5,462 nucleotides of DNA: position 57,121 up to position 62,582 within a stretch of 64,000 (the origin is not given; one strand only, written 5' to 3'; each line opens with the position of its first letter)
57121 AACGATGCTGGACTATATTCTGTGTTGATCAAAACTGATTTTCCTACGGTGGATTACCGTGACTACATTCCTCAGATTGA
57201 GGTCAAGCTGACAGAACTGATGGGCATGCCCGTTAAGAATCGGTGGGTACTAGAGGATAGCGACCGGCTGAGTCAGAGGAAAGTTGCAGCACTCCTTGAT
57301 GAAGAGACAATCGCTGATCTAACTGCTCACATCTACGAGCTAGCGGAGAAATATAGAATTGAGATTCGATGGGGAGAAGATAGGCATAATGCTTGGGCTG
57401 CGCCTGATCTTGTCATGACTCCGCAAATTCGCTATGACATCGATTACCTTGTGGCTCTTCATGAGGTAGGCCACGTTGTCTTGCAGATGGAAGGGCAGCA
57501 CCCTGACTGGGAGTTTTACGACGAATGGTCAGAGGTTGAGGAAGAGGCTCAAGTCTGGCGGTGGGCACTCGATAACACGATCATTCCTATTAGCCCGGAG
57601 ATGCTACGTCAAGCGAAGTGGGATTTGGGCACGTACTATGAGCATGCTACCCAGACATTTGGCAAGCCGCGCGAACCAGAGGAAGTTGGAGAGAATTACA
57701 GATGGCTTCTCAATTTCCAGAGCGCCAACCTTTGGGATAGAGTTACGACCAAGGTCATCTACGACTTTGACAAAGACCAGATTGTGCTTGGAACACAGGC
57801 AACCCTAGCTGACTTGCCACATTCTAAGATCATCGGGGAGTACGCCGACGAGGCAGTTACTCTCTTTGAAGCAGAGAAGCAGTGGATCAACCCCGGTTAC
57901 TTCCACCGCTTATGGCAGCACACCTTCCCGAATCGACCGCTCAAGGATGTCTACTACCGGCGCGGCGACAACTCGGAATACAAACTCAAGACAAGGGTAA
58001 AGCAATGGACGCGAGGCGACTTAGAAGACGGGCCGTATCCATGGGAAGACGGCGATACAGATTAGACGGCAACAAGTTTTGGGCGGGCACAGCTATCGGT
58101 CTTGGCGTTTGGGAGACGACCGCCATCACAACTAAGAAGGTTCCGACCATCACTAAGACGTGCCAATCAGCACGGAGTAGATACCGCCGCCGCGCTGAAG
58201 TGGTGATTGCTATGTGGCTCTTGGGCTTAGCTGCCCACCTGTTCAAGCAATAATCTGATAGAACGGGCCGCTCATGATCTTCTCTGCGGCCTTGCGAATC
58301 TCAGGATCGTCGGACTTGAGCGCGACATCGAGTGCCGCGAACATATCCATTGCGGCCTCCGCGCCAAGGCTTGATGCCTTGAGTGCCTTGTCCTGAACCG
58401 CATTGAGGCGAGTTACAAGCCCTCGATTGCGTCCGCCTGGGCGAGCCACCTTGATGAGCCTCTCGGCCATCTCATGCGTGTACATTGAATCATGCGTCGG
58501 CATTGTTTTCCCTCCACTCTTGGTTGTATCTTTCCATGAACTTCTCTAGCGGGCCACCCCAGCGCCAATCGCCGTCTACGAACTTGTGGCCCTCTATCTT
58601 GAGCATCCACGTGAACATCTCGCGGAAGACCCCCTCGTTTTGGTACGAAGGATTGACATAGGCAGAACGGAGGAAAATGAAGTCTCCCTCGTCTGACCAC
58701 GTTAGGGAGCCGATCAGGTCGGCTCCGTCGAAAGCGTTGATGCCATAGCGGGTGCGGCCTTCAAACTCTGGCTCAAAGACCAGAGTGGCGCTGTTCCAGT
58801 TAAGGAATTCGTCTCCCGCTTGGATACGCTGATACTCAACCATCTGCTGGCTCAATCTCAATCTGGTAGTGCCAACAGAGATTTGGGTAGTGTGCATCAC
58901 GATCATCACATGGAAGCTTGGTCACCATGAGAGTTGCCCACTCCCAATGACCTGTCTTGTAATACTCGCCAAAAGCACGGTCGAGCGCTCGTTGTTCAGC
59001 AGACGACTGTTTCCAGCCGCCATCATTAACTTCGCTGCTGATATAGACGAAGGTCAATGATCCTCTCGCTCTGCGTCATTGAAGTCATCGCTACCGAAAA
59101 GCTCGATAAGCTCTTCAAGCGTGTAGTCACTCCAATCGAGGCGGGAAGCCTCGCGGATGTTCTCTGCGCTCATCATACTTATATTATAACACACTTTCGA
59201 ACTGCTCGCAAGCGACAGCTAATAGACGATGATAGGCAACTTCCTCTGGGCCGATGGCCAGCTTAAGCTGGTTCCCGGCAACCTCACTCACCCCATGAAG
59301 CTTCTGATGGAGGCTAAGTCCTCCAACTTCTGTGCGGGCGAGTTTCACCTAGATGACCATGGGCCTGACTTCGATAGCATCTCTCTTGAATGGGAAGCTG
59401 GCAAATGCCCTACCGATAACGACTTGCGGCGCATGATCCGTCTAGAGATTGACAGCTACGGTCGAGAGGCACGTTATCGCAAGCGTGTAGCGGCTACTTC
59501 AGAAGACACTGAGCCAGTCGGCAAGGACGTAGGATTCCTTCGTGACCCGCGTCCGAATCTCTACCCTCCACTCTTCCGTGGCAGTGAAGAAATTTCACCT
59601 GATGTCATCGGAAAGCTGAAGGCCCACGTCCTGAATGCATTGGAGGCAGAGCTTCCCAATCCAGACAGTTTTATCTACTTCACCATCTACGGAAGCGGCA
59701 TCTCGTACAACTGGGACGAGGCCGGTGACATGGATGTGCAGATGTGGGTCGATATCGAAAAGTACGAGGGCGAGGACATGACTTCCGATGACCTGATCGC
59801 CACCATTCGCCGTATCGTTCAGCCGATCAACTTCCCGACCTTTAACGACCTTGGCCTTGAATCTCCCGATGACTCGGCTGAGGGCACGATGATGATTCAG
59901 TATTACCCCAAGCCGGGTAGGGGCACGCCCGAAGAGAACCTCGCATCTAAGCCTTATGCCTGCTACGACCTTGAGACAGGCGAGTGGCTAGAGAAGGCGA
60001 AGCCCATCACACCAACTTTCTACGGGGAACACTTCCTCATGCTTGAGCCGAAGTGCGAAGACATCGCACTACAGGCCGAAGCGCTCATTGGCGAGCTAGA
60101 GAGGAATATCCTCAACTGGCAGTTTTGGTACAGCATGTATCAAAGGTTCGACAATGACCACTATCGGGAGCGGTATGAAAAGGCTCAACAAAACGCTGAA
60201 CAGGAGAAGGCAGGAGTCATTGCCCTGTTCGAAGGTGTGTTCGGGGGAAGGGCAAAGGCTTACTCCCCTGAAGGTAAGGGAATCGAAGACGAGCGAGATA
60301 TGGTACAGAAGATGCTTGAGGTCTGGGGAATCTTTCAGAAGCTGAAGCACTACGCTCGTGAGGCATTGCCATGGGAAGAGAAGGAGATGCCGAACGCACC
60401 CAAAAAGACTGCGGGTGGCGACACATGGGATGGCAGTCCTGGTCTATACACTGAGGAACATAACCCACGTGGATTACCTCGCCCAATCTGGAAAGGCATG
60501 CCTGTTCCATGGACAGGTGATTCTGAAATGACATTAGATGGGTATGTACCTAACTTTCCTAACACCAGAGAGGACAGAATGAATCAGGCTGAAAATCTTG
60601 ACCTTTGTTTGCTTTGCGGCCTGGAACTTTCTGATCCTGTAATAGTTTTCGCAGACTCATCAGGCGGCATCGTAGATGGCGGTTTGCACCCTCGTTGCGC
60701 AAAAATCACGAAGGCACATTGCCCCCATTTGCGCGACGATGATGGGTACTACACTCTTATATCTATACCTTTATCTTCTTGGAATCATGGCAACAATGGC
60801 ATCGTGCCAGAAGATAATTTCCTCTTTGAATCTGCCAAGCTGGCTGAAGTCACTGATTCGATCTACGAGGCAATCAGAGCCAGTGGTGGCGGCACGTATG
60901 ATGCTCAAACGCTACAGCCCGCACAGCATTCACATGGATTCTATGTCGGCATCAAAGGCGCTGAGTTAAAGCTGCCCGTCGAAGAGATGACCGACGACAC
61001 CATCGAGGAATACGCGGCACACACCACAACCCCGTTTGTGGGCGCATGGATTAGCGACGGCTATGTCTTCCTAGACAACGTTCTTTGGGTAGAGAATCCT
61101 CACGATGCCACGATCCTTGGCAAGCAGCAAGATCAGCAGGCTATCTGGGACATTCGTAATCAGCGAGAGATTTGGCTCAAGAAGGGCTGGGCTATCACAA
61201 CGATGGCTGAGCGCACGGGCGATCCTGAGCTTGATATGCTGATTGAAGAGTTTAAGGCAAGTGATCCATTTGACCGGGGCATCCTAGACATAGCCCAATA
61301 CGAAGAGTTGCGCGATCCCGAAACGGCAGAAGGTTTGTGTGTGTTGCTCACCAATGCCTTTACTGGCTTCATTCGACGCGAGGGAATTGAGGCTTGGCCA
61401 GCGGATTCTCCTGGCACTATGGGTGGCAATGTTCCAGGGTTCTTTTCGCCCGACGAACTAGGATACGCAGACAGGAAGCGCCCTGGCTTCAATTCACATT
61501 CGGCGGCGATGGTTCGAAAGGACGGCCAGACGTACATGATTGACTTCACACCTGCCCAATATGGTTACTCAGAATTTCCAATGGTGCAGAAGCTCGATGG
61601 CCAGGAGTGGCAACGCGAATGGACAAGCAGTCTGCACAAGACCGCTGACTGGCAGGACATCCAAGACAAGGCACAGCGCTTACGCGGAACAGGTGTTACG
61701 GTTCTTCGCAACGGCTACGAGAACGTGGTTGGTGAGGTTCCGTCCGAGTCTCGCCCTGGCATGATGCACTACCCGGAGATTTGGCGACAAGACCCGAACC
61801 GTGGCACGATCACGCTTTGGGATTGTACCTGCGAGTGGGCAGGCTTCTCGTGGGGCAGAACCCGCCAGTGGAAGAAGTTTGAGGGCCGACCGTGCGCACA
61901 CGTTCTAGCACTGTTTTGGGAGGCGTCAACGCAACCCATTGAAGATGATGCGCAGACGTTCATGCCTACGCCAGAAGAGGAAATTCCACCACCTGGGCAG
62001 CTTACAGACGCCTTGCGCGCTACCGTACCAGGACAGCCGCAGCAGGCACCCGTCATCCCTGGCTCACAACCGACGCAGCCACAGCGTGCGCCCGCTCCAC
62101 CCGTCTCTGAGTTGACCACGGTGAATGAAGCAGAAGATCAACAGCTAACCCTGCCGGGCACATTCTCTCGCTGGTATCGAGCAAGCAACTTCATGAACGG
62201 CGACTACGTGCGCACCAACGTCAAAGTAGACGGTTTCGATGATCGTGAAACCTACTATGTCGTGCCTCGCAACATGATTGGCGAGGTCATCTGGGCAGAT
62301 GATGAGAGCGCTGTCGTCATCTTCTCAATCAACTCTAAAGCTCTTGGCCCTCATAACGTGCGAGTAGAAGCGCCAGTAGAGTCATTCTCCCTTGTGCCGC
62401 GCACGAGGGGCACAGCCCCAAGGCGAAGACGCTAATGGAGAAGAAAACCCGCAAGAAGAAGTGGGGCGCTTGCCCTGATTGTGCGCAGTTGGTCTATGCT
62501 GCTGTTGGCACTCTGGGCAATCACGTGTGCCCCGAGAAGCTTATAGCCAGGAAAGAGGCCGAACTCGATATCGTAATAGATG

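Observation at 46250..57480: Shared modules tie the giant ORF and the three downstream NTase proteins into one system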

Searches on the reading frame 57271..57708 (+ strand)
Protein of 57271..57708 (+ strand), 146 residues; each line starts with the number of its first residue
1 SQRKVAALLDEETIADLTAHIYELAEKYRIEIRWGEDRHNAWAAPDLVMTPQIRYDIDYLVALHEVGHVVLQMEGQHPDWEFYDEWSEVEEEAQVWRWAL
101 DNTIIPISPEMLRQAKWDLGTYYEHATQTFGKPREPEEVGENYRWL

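Call 86: search_solved_structures(query=A5, max_evalue=10, show_alignments=2)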
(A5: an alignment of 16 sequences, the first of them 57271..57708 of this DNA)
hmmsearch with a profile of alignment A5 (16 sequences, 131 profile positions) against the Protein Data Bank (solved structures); distinct sequences matched with E-value up to 10: 24.
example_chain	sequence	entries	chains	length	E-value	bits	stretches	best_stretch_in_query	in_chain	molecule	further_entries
9clx_A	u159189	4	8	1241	0.29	14.6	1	32-75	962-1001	Angiotensin-converting enzyme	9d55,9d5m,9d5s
7q3y_A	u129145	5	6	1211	0.35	14.3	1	32-75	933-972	Angiotensin-converting enzyme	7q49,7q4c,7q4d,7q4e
7wpz_A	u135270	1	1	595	0.4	14.1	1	51-77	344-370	Angiotensin-converting enzyme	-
7wpo_A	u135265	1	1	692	0.5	13.8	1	51-77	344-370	Angiotensin-converting enzyme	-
2xy9_A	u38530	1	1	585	0.64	13.4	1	32-75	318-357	ANGIOTENSIN-CONVERTING ENZYME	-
8zuf_A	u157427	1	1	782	0.73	13.3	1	45-77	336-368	Angiotensin-converting enzyme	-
7yvu_A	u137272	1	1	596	0.82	13.1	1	54-76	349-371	Processed angiotensin-converting enzyme 2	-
4c2n_A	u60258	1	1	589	0.85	13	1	32-73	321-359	ANGIOTENSIN-CONVERTING ENZYME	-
9ss7_A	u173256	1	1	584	0.93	12.9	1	31-75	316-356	Angiotensin-converting enzyme, soluble form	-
9dak_A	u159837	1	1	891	0.94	12.9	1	45-77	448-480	ACE2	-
9qam_A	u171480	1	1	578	0.95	12.9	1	31-75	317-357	Angiotensin-converting enzyme, soluble form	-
4c2o_A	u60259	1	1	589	0.95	12.9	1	32-75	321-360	ANGIOTENSIN-CONVERTING ENZYME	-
9qao_A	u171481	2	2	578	0.96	12.9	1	31-75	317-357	Angiotensin-converting enzyme, soluble form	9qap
4c2p_A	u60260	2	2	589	0.96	12.9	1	32-75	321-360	ANGIOTENSIN-CONVERTING ENZYME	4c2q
4c2r_A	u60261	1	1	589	0.96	12.9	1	32-75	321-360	ANGIOTENSIN-CONVERTING ENZYME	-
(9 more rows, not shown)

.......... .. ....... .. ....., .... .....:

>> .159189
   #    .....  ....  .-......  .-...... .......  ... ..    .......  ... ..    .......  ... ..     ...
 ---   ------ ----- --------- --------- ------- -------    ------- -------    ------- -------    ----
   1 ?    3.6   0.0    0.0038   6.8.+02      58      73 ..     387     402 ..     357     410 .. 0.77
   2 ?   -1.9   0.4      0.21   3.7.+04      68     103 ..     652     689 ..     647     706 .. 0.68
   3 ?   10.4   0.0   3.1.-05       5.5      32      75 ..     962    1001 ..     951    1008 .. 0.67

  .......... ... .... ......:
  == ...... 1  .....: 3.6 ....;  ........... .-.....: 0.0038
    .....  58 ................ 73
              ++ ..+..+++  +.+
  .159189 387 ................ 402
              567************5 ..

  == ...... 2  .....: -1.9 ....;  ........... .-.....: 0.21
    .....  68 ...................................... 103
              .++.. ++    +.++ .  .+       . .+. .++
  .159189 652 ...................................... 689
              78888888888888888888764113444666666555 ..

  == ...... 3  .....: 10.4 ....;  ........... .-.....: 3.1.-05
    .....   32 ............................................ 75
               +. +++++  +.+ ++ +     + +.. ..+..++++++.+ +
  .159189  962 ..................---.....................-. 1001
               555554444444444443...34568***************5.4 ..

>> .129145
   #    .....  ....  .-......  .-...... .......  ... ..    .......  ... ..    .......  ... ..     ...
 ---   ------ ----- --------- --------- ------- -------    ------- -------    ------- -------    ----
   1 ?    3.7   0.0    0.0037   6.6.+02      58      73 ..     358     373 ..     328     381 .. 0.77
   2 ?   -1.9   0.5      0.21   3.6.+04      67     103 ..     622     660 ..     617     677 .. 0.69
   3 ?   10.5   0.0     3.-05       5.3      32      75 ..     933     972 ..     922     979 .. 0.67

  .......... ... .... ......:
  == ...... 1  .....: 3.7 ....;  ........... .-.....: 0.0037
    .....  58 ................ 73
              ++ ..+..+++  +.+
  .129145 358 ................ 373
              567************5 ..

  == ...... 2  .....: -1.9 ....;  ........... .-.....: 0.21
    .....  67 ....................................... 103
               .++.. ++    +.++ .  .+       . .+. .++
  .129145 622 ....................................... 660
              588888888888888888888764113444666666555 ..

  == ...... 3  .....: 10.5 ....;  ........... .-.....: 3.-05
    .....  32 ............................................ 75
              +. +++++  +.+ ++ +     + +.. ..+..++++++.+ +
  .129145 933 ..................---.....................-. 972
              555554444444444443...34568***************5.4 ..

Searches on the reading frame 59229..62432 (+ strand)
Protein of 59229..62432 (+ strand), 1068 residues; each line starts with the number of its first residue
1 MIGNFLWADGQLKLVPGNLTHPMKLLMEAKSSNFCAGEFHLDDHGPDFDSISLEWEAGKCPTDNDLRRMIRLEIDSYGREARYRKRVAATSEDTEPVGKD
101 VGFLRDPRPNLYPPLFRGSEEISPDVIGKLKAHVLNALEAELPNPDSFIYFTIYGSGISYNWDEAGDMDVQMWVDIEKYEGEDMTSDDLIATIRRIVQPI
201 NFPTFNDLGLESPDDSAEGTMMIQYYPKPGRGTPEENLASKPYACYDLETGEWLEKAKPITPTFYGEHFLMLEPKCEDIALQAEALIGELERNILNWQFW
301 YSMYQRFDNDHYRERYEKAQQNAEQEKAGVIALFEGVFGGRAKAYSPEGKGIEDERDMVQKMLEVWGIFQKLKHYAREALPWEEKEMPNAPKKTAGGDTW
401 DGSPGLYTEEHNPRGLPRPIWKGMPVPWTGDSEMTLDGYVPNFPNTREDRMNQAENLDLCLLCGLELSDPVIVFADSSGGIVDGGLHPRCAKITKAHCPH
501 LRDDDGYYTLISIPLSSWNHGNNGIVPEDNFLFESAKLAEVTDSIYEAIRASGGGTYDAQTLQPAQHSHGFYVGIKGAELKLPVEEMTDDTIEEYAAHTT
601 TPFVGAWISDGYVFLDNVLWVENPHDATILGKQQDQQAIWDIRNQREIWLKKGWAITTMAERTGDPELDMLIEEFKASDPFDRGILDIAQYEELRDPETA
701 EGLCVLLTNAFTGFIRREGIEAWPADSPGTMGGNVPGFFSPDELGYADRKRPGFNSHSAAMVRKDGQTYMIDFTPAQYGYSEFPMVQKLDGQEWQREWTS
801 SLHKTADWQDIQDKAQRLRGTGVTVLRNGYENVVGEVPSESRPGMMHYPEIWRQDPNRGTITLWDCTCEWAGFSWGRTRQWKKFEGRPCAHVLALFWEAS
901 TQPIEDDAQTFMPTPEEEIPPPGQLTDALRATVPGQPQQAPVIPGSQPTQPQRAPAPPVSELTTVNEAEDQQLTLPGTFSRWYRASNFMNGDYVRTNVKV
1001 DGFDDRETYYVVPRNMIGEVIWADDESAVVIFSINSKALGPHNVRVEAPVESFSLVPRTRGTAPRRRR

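Call 8: search_protein_families(library=pfam, proteins=[window:59229-62432:+], max_evalue=0.1)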
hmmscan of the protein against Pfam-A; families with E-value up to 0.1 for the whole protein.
window:59229-62432:+ (1068 aa): 1 family
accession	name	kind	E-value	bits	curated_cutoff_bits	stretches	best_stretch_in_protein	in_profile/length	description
PF04434.22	SWIM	-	0.021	14.8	19.6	1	864-897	13-35/38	SWIM zinc finger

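Call 9: search_protein_families(library=phrogs, proteins=[window:59229-62432:+], max_evalue=0.01)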
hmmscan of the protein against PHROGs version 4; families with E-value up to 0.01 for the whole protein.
window:59229-62432:+ (1068 aa): 2 families
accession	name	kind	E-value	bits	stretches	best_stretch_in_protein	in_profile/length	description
phrog_30974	-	unknown function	3.4e-07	30.1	1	794-898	214-315/824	-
phrog_17808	-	unknown function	4.9e-07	31.1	1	551-648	19-127/137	-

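Call 33: find_homologous_proteins(query=window:59229-62432:+)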
Query window:59229-62432:+ (1068 aa): 81 proteins with E <= 0.001 among 7306 candidates.
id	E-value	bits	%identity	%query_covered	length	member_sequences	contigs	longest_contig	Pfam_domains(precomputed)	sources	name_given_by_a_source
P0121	0.0e+0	2499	100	98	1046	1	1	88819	-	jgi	jgi:hypothetical protein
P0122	4.3e-270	917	75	29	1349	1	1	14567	-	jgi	jgi:hypothetical protein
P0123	1.4e-254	866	55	36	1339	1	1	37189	-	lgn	-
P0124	9.8e-243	827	66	30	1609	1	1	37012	PF14284.12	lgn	-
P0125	1.5e-240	819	57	35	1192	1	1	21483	-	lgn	-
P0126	9.1e-240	817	45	60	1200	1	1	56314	-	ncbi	-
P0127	3.5e-237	808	54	37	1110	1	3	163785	-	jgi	jgi:hypothetical protein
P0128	3.0e-236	805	64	37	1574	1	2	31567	PF14284.12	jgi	jgi:hypothetical protein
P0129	1.2e-234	800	60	37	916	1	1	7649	-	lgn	-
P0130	5.8e-234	797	59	37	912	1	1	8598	-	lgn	-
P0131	4.9e-232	791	59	30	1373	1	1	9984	-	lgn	-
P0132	1.7e-230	786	62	37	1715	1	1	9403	PF14284.12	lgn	-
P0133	1.7e-226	773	57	37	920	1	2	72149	-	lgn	-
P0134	2.4e-226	772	61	31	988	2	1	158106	-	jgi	-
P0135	8.8e-215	734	55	37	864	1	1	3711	-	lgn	-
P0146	1.1e-184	634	55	37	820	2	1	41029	PF23907.2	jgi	jgi:hypothetical protein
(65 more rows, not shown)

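Call 41: find_encoding_contigs(protein=P0126, flank=10000, max_places=2)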
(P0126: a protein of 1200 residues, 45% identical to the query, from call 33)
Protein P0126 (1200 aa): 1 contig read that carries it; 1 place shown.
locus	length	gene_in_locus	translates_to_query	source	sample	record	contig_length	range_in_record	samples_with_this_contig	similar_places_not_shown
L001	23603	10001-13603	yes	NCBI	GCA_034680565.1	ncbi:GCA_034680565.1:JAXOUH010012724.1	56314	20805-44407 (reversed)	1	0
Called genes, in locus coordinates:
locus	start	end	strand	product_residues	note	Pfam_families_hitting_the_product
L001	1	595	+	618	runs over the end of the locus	PF01743:PolyA_pol, PF12627:PolyA_pol_RNAbd, PF01966:HD (weak), PF13735:tRNA_NucTran2_2 (weak)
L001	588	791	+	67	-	-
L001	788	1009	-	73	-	-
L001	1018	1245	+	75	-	-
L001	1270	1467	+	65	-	-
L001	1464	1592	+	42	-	-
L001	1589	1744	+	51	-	-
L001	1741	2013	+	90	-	-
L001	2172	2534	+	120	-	-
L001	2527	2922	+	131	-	-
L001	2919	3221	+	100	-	-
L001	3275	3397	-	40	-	-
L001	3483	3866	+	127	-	-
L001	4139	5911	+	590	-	PF13191:AAA_16 (faint), PF00004:AAA, PF01434:Peptidase_M41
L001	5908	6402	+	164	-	-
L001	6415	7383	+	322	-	PF01145:Band_7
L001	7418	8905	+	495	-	-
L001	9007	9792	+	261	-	-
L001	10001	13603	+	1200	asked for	-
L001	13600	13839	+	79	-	-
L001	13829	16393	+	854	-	PF00391:PEP-utilizers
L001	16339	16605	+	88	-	-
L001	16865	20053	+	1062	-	-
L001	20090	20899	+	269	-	-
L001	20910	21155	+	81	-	-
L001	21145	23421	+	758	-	-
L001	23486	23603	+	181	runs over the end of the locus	PF23968:Phage_cement_3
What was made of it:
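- The cluster borders structural genes in L001 (call 41).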

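Call 60: search_protein_families(library=pfam, proteins=[P0146, P0124], max_evalue=0.001)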
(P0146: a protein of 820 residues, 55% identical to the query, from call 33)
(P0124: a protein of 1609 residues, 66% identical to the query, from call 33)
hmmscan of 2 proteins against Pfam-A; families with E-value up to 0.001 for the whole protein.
P0146 (820 aa): 1 family
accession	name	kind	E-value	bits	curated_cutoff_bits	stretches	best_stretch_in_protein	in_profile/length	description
PF23907.1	DUF7249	-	2.8e-05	25.5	27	1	458-499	4-47/93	Family of unknown function (DUF7249)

P0124 (1609 aa): 1 family
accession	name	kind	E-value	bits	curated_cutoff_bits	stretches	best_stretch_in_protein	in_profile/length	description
PF14284.11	PcfJ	-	1.6e-07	31.7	25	1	712-773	58-123/147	PcfJ-like protein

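Call 98: find_encoding_contigs(protein=P0121, flank=10000, max_places=1)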
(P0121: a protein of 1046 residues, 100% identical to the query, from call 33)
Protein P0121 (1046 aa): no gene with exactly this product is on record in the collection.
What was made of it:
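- The rest of this contig could not be fetched (call 98).
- Tried and rejected: Fetching the rest of this contig through the JGI gene product P0121: not on record (call 98).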
